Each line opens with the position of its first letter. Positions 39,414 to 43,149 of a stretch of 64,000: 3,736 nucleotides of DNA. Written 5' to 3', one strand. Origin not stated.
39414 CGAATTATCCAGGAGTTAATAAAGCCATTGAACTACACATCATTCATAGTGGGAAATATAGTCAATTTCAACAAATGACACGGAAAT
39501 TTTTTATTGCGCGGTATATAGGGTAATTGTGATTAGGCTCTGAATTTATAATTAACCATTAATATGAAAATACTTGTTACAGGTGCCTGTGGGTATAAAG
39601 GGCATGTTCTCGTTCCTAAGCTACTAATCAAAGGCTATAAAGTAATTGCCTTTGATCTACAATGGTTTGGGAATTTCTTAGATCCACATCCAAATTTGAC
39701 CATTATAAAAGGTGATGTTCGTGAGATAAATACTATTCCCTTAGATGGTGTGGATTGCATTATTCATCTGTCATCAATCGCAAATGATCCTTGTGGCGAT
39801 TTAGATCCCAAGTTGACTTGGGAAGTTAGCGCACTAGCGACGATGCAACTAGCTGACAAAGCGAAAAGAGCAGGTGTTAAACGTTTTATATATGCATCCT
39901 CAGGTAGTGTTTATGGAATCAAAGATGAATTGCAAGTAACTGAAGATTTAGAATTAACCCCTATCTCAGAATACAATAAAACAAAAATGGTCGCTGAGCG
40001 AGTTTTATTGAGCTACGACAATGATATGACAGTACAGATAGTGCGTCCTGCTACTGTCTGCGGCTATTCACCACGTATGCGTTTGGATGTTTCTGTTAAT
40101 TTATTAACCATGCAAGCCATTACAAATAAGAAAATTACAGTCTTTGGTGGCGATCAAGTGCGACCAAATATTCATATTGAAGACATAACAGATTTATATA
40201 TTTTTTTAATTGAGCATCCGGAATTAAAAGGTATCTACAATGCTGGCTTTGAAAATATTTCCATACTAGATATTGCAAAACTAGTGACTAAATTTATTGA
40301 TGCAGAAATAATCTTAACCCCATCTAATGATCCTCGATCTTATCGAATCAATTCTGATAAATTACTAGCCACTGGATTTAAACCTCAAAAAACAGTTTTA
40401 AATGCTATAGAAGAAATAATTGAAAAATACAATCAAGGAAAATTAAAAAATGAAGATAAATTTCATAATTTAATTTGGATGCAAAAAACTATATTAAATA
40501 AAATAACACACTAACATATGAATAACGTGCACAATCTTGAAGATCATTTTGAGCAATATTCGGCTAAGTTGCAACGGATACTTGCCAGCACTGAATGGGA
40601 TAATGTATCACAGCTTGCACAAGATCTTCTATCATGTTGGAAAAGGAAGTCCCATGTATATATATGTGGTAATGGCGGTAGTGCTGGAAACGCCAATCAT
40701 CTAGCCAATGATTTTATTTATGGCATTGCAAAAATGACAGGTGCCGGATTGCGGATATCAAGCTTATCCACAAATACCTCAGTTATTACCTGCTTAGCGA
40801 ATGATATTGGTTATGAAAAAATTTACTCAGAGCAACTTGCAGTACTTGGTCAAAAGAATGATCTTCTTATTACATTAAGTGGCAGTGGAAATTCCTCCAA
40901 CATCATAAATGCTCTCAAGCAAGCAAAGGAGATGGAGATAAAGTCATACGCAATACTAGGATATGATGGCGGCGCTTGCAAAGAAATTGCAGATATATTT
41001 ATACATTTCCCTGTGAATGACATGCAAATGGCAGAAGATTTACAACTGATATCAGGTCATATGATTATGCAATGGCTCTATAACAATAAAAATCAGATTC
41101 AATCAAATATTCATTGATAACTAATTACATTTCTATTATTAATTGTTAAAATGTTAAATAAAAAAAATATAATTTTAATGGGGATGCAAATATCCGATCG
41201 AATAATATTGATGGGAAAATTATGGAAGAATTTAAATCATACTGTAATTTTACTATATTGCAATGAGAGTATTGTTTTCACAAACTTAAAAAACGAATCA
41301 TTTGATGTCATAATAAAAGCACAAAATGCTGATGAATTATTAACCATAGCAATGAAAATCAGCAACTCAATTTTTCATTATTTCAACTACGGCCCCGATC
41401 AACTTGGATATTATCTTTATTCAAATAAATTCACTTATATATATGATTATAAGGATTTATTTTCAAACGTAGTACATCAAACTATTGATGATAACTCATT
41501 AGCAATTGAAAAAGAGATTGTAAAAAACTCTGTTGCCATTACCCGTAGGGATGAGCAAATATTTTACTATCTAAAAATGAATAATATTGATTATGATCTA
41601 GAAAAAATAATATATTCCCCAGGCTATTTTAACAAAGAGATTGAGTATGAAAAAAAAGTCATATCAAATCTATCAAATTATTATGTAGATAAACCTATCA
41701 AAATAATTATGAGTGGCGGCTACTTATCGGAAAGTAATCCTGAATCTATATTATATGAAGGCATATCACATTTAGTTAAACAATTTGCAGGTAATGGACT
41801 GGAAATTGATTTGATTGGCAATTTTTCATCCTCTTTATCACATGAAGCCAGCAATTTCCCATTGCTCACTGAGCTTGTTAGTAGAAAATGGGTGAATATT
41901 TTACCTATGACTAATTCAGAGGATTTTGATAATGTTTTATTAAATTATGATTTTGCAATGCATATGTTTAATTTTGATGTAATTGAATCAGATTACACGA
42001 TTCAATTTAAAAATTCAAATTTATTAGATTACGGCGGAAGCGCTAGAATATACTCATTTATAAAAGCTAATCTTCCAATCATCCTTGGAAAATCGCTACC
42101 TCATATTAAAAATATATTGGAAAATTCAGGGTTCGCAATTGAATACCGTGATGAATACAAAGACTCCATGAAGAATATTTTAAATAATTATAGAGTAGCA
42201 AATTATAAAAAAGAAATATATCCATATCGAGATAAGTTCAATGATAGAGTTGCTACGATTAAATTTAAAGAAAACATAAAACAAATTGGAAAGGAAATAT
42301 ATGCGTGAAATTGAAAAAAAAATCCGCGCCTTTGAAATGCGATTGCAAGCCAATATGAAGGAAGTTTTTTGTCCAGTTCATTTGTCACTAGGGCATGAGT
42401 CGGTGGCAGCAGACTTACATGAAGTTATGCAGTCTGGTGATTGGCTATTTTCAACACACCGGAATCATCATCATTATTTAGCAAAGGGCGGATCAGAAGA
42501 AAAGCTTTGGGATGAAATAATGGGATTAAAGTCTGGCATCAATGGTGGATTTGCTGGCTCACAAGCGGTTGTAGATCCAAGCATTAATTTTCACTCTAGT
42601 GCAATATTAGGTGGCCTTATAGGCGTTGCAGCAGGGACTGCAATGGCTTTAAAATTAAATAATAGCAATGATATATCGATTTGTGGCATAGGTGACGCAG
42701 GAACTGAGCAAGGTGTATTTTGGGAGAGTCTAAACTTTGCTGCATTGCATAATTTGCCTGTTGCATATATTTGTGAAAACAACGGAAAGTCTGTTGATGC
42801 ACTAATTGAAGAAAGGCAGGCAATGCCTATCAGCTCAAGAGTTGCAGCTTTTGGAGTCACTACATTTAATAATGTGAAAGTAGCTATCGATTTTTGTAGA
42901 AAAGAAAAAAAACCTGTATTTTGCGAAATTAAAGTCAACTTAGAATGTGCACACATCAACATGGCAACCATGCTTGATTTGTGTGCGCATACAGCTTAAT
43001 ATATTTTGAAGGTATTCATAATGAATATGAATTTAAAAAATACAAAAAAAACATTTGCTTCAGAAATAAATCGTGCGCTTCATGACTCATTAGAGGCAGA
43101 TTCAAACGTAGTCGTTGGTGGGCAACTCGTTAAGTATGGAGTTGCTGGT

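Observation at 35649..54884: Exporter-less glycan island headed by an HMW1C-like N-glycosyltransferase: candidate cytoplasmic protein-glycosylation system using modified heptose or branched sugars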

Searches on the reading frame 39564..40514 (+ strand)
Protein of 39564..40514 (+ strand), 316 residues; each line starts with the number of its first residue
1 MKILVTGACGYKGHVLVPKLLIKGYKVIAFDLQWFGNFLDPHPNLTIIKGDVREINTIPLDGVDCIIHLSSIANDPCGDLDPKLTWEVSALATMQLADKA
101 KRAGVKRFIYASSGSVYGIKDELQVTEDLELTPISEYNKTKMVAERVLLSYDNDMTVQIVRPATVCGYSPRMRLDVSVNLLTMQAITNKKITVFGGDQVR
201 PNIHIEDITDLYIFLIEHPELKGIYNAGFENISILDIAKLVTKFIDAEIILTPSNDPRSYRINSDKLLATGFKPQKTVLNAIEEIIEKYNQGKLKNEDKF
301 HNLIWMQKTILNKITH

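Call 4: search_protein_families(library=pfam, proteins=[window:39564-40514:+], max_evalue=0.01)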
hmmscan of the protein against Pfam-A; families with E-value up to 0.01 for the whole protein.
window:39564-40514:+ (316 aa): 8 families
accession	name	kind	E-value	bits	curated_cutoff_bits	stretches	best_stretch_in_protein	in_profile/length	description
PF01370.27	Epimerase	-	1.1e-34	120.4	20.9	1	3-228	1-240/240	NAD dependent epimerase/dehydratase family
PF16363.11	GDP_Man_Dehyd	-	1.2e-21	77.9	27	1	4-252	1-273/332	GDP-mannose 4,6 dehydratase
PF01073.25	3Beta_HSD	-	2.9e-15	56.5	22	1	4-184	1-200/280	3-beta hydroxysteroid dehydrogenase/isomerase family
PF04321.23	RmlD_sub_bind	-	4.6e-14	52.6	27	1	1-249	1-235/287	RmlD substrate binding domain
PF13460.12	NAD_binding_10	-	7.4e-09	36.2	27.2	1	7-164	1-145/184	NAD(P)H-binding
PF07993.18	NAD_binding_4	-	8.2e-08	32.1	20.1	1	85-170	108-212/258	Male sterility protein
PF05368.20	NmrA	-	2.9e-06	27.5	27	1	2-115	4-109/298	NmrA-like family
PF02719.21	Polysacc_synt_2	-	3.7e-05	23.5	20.2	1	47-246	58-248/293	Polysaccharide biosynthesis protein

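Call 10: search_protein_families(library=ncbifam, proteins=[window:39564-40514:+], max_evalue=0.001)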
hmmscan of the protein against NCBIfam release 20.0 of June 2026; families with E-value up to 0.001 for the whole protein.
window:39564-40514:+ (316 aa): 24 families
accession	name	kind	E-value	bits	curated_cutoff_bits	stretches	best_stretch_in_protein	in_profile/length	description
TIGR01179.1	galE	equivalog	2.2e-23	82.6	262.3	1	2-252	1-282/332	UDP-glucose 4-epimerase GalE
TIGR04180.1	EDH_00030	hypoth_equivalog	1e-22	80.6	475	1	3-253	1-264/297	NAD-dependent 4,6-dehydratase LegB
TIGR01181.1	dTDP_gluc_dehyt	equivalog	3.6e-17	62.4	365.1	1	2-292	1-314/321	dTDP-glucose 4,6-dehydratase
TIGR02197.1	heptose_epim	equivalog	1.2e-16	60.8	274.6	1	3-254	1-273/316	ADP-glyceromanno-heptose 6-epimerase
NF052578.1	StrlDmthSdmBMthl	equivalog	4.6e-14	52.9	600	1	1-167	1-171/328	sterol demethylase protein SdmB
TIGR03466.1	HpnA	hypoth_equivalog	1.1e-13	50.9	367.65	1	1-169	1-174/327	hopanoid-associated sugar epimerase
TIGR01214.1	rmlD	equivalog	2.4e-13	49.8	224.05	1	2-251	1-232/285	dTDP-4-dehydrorhamnose reductase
NF042422.1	oxyalk_red_OleD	equivalog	2.7e-11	43.4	580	1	1-167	1-170/329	2-alkyl-3-oxoalkanoate reductase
NF043036.1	ErythonDh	equivalog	2.7e-11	43.2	325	1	1-151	1-163/321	D-erythronate dehydrogenase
NF007956.0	PRK10675.1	subfamily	2.3e-10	40.1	394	1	1-151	1-163/338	UDP-glucose 4-epimerase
NF041015.1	UDPsulfquin_syn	equivalog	1.5e-08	34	575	1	177-296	238-370/384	UDP-sulfoquinovose synthase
NF042423.1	oxyalk_red_Shew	equivalog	1.8e-08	33.9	580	1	2-167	10-176/331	2-alkyl-3-oxoalkanoate reductase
NF008872.0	PRK11908.1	equivalog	2.1e-07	30.3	294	1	1-244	2-270/349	bifunctional UDP-4-keto-pentose/UDP-xylose synthase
TIGR01777.1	yfcH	hypoth_equivalog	2.5e-07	30.6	207.35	1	3-227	1-222/292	TIGR01777 family oxidoreductase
NF011728.1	PRK15181.1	equivalog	1.1e-06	27.9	760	1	44-145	70-173/348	Vi polysaccharide biosynthesis UDP-N-acetylglucosaminuronic acid C-4 epimerase TviC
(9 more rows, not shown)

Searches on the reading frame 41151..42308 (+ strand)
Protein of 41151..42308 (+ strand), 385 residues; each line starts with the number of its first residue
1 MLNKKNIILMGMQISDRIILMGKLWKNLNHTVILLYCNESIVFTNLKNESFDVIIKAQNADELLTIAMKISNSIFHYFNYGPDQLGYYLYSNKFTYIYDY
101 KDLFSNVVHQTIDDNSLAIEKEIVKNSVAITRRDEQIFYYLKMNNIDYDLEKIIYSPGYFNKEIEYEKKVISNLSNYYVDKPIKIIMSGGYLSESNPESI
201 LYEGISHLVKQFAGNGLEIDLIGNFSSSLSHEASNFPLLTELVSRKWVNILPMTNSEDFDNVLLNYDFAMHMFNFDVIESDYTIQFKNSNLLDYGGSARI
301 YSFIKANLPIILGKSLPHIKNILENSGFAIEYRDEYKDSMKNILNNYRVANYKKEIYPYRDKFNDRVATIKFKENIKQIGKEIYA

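Call 4: search_protein_families(library=pfam, proteins=[window:41151-42308:+], max_evalue=0.01)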
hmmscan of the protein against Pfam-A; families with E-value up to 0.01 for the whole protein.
window:41151-42308:+ (385 aa): 0 families

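Call 10: search_protein_families(library=ncbifam, proteins=[window:41151-42308:+], max_evalue=0.001)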
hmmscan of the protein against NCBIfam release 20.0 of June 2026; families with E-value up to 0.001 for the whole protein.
window:41151-42308:+ (385 aa): 0 families

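Call 34: search_solved_structures(query=window:41151-42308:+, max_evalue=1)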
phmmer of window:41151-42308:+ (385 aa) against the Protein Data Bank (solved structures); distinct sequences matched with E-value up to 1: 1.
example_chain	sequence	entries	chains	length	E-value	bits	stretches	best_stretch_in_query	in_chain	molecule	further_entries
8rxa_A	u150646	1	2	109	0.089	15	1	320-374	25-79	AP2 domain transcription factor AP2-O5, putative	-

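Call 52: search_protein_families(library=pfam, proteins=[window:41151-42308:+], max_evalue=0.01)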
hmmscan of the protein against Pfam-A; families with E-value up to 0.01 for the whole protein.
window:41151-42308:+ (385 aa): 0 families

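Call 57: find_homologous_proteins(query=window:41151-42308:+, max_evalue=0.001)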
Query window:41151-42308:+ (385 aa): 7 proteins with E <= 0.001 among 3480 candidates.
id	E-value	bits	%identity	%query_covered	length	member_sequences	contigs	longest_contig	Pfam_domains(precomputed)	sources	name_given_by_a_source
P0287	1.1e-231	786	94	98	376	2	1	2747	-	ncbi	-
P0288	1.4e-190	651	78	98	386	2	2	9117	-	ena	-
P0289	3.0e-75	272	39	94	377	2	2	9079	-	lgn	-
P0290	8.0e-74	267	36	97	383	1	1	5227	-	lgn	-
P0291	1.9e-72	262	40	94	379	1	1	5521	-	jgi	-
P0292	4.5e-62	228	35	98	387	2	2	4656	-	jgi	jgi:hypothetical protein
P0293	5.4e-59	218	35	98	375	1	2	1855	-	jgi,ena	jgi:hypothetical protein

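Call 61: find_encoding_contigs(protein=P0288, flank=10000, max_places=3)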
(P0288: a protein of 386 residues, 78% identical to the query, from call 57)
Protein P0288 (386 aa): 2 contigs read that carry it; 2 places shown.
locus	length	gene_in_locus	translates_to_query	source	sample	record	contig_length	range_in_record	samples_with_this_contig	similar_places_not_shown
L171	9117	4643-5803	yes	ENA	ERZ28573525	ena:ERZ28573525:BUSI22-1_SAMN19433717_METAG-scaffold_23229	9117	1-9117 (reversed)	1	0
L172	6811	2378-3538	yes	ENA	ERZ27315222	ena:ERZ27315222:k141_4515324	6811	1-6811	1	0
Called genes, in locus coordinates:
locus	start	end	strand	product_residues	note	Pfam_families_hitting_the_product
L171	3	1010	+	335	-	?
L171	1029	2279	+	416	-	-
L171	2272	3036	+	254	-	PF13578:Methyltransf_24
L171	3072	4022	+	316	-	PF01073:3Beta_HSD, PF01370:Epimerase, PF02719:Polysacc_synt_2 (faint), PF04321:RmlD_sub_bind, PF05368:NmrA (weak), PF07993:NAD_binding_4 (faint), PF13460:NAD_binding_10, PF16363:GDP_Man_Dehyd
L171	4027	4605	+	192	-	PF13580:SIS_2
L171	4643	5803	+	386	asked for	-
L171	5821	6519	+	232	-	PF00676:E1_dh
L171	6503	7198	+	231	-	PF02779:Transket_pyr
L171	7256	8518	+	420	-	PF04055:Radical_SAM (weak)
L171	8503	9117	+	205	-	?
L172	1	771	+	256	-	?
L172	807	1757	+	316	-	PF01073:3Beta_HSD, PF01370:Epimerase, PF02719:Polysacc_synt_2 (faint), PF04321:RmlD_sub_bind, PF05368:NmrA (weak), PF07993:NAD_binding_4 (faint), PF13460:NAD_binding_10, PF16363:GDP_Man_Dehyd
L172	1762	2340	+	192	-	PF13580:SIS_2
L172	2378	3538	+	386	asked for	-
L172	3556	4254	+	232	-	PF00676:E1_dh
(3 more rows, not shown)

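Call 62: find_encoding_contigs(protein=P0289, flank=10000, max_places=3)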
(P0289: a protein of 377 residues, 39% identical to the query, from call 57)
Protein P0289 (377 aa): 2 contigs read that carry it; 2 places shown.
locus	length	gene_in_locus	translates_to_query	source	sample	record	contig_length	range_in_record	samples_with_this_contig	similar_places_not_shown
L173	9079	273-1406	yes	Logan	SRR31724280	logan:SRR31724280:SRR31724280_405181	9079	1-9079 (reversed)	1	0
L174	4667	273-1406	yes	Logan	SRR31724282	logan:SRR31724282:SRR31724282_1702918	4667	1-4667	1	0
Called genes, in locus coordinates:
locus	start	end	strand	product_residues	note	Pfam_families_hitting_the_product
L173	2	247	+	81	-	?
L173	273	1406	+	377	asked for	-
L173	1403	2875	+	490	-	PF01467:CTP_transf_like (weak), PF00294:PfkB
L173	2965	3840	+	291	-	-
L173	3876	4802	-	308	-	-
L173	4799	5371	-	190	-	-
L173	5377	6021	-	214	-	PF02353:CMAS (weak), PF01209:Ubie_methyltran, PF13489:Methyltransf_23 (weak), PF05175:MTS (weak), PF13847:Methyltransf_31, PF08241:Methyltransf_11, PF08242:Methyltransf_12, PF13649:Methyltransf_25, +1 more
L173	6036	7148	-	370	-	PF13450:NAD_binding_8, PF03275:GLF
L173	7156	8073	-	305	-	PF02779:Transket_pyr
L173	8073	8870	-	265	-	PF00456:Transketolase_N, PF13292:DXP_synthase_N, PF00676:E1_dh (weak), PF02775:TPP_enzyme_C (weak)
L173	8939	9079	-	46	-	?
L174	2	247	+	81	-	?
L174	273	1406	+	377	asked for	-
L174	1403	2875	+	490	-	PF01467:CTP_transf_like (weak), PF00294:PfkB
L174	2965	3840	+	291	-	-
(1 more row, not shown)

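Call 68: predict_structure(alignment_id=A3)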
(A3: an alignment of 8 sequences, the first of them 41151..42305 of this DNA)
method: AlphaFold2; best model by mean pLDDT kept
length: 385 residues; sequences in the alignment: 8
mean_pLDDT: 78.4   pTM: 0.82
mean pLDDT of the five models: 78.4, 76.5, 76.3, 74.8, 55.7
residues with pLDDT >= 90: 130; 70-90: 160; 50-70: 48; < 50: 47
segments of 3 or more residues with pLDDT < 50: 105-111, 190-201, 225-235, 280-291
pLDDT, mean of each block of 10 residues (from residue 1): 79 86 92 90 73 93 92 87 79 88 51 70 90 83 88 86 91 81 79 40 66 87 49 57 84 80 92 56 44 56 92 76 89 85 92 93 91 80 61
secondary structure, 60 per line:
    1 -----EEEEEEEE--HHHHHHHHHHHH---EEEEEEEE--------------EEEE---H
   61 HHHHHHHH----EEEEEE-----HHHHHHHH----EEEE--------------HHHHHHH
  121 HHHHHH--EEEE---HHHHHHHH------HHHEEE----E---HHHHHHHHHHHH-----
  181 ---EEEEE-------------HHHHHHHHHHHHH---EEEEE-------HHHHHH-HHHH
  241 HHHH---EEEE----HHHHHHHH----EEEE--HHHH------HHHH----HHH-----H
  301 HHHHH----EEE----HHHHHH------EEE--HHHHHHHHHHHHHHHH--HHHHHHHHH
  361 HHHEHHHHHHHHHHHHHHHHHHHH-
elements in order: E6-13 H16-27 E31-38 E53-56 H60-68 E73-78 H84-91 E96-99 H114-126 E129-132 H136-143 E153-155 H164-175 E184-188 H202-214 E218-222 H230-235 H237-244 E248-251 H256-263 E268-271 H274-277 H284-287 H300-305 E310-312 H317-322 E329-331 H334-349 H352-363 H365-384

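Call 71: fold_search(model_id=the predicted structure, library=pdb)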
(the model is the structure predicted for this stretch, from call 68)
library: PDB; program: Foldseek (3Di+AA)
matches with E <= 10: 1529; with E <= 0.001: 291
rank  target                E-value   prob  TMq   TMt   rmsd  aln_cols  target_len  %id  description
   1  7mi0                  6.8e-10  1.00  0.61  0.62   6.2       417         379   15  Crystal Structure of Glycosyltransferase from Rickettsia africae ESF-5 (released 2021-04-28)
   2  6tvp_B                1.7e-09  1.00  0.58  0.57   8.0       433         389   10  Structure of Mycobacterium smegmatis alpha-maltose-1-phosphate synthase GlgM (released 2020-04-22)
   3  4xsp_A                5.6e-09  1.00  0.63  0.66   6.3       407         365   10  Crystal structure of Anabaena Alr3699/HepE in complex with UDP (released 2016-01-13)
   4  8hjh_A                5.9e-09  1.00  0.53  0.48   8.1       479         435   11  Crystal structure of glycosyltransferase SgUGT94-289-3 in complex with SIA, state 3 (released 2024-05-29)
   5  7qsg_A                8.2e-09  1.00  0.62  0.62   8.0       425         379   10  Methylmannose polysaccharide mannosyltransferase from M. hassiacum (released 2023-01-25)
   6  8dvz                  1.1e-08  1.00  0.56  0.58   7.2       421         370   11  Structure of the Campylobacter concisus glycosyltransferase PglA R282V variant (released 2024-01-17)
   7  8hjh_B                1.3e-08  1.00  0.56  0.50   7.8       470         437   11  Crystal structure of glycosyltransferase SgUGT94-289-3 in complex with SIA, state 3 (released 2024-05-29)
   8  8hjo_A                1.3e-08  1.00  0.53  0.48   8.3       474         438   10  Crystal structure of glycosyltransferase SgUGT94-289-3 in complex with UDP state 2 (released 2024-05-29)
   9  3c4q_B                1.4e-08  1.00  0.60  0.59   6.7       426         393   11  Structure of the retaining glycosyltransferase MshA : The first step in mycothiol biosynthesis. Organism : Corynebacte (released 2008-04-01)
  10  6tvp_A                1.5e-08  1.00  0.59  0.59   6.9       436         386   10  Structure of Mycobacterium smegmatis alpha-maltose-1-phosphate synthase GlgM (released 2020-04-22)
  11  3mbo_A                1.7e-08  1.00  0.59  0.61   7.2       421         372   11  Crystal Structure of the Glycosyltransferase BaBshA bound with UDP and L-malate (released 2010-09-29)
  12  8j66                  2.5e-08  1.00  0.53  0.48   8.5       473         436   11  Crystal structure of glycosyltransferase SgUGT94-289-3 in complex with M3, state 2 (released 2024-05-29)
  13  9v0w_B                2.9e-08  1.00  0.57  0.60   8.0       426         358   10  UDP-Glc:tetrahydrobiopterin glucosyltransferase from Pseudanabaena sp. Chao 1811 (released 2025-11-26)
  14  3c48_A                3.1e-08  1.00  0.38  0.37  12.6       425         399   10  Structure of the retaining glycosyltransferase MshA: The first step in mycothiol biosynthesis. Organism: Corynebacteri (released 2008-03-25)
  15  9lrj_C                3.7e-08  1.00  0.52  0.45   8.9       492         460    9  Glucosyl transferase NbUGT72AY1 co-crystallized with Scopoletin and UDP2Fglucose in the presence of retinol (released 2025-02-12)
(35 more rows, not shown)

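Call 78: find_encoding_contigs(protein=P0290, flank=10000, max_places=3)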
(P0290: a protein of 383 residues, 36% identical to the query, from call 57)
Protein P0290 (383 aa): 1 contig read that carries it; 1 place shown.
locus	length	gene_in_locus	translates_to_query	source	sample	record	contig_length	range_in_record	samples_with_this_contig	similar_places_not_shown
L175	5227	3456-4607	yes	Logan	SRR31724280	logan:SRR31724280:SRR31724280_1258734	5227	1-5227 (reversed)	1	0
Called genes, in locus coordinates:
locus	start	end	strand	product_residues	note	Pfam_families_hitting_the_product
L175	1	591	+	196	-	?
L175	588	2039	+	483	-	PF01467:CTP_transf_like, PF00294:PfkB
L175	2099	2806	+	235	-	PF00676:E1_dh, PF13292:DXP_synthase_N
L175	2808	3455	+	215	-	PF02779:Transket_pyr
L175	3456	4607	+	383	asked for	-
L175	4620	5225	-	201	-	?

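Call 79: find_encoding_contigs(protein=P0292, flank=10000, max_places=3)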
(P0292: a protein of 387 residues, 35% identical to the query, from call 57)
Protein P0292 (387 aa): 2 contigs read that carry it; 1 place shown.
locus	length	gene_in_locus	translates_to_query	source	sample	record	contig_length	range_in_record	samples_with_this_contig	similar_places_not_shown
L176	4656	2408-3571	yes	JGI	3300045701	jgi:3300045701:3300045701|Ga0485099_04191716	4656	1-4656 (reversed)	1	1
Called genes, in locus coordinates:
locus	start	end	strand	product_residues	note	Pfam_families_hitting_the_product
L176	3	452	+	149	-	?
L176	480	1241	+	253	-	PF05711:TylF (weak)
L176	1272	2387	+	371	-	PF01266:DAO (weak), PF13450:NAD_binding_8, PF03275:GLF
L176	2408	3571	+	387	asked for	-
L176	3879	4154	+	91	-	-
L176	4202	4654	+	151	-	?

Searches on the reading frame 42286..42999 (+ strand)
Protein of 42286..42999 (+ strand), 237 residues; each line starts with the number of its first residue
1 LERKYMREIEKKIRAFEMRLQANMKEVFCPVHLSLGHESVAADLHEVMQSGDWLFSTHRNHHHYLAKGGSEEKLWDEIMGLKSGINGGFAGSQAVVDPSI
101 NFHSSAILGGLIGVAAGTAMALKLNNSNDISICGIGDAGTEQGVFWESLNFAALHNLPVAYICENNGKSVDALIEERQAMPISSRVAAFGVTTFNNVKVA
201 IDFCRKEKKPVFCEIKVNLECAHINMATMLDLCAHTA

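Call 4: search_protein_families(library=pfam, proteins=[window:42286-42999:+], max_evalue=0.01)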
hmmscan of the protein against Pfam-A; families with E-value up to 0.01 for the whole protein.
window:42286-42999:+ (237 aa): 3 families
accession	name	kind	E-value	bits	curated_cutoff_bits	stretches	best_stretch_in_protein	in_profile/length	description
PF00676.26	E1_dh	-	4.7e-28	98.4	22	1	19-213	14-220/300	Dehydrogenase E1 component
PF13292.11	DXP_synthase_N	-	2.8e-05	24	21.2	1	78-172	87-177/274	1-deoxy-D-xylulose-5-phosphate synthase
PF02775.26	TPP_enzyme_C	-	0.00072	19.8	21.9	1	101-168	20-84/151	Thiamine pyrophosphate enzyme, C-terminal TPP binding domain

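Call 10: search_protein_families(library=ncbifam, proteins=[window:42286-42999:+], max_evalue=0.001)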
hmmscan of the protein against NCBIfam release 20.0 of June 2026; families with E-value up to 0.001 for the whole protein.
window:42286-42999:+ (237 aa): 4 families
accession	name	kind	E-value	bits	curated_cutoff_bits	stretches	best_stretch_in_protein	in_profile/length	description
TIGR03182.1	PDH_E1_alph_y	equivalog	9.6e-38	129.9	393.85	1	12-216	13-232/315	pyruvate dehydrogenase (acetyl-transferring) E1 component subunit alpha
TIGR03181.1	PDH_E1_alph_x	equivalog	1.2e-22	80.3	411.35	1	34-193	58-210/341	pyruvate dehydrogenase (acetyl-transferring) E1 component subunit alpha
NF004559.0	PRK05899.2-5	equivalog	3.2e-06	25.7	488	1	107-193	127-215/627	transketolase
TIGR00204.1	dxs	equivalog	0.0003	19.4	465.95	1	57-170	69-175/616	1-deoxy-D-xylulose-5-phosphate synthase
